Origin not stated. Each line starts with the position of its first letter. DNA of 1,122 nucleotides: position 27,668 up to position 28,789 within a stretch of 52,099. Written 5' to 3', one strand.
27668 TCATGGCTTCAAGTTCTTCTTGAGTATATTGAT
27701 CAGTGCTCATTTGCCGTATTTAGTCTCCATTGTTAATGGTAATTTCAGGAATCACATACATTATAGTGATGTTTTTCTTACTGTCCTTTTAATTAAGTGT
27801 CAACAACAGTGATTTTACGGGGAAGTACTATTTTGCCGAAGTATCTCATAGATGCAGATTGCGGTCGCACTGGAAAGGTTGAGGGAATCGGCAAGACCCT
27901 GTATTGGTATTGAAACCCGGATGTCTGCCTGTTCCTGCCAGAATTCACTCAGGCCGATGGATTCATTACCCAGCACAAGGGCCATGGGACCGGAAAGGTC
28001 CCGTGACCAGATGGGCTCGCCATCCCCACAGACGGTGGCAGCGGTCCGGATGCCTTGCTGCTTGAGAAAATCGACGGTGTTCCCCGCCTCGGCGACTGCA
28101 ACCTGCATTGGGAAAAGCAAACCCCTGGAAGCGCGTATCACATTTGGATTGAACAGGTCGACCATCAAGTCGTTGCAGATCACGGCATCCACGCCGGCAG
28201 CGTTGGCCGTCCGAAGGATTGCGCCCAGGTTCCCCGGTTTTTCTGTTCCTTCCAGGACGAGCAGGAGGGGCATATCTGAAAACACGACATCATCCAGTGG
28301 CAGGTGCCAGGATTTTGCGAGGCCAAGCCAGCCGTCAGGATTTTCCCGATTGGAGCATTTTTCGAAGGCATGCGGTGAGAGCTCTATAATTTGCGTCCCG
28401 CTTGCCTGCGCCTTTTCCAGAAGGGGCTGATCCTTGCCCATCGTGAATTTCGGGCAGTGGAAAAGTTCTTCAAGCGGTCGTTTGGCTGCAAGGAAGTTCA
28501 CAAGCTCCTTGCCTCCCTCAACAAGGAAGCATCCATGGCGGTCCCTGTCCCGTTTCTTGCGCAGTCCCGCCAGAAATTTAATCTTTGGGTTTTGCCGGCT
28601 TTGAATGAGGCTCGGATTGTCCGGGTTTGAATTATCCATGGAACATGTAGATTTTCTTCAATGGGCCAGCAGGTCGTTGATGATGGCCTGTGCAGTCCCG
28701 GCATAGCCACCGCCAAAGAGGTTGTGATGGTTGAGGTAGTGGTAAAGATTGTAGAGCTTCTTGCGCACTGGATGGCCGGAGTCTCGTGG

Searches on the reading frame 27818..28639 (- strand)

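Call 46: search_protein_families(library=pfam, proteins=[window:27818-28639:-], max_evalue=0.01)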
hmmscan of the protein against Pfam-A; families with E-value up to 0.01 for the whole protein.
window:27818-28639:- (274 aa): 3 families
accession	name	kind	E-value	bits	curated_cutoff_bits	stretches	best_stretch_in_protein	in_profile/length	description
PF00588.24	SpoU_methylase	-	3.6e-33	115.1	29.7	1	125-264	2-142/142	SpoU rRNA Methylase family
PF22435.1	MRM3-like_sub_bind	-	6.3e-19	68.6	27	1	17-106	1-84/84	MRM3-like substrate binding domain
PF08032.17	SpoU_sub_bind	-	3.6e-05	24.4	22.8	1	39-103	1-65/76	RNA 2'-O ribose methyltransferase substrate binding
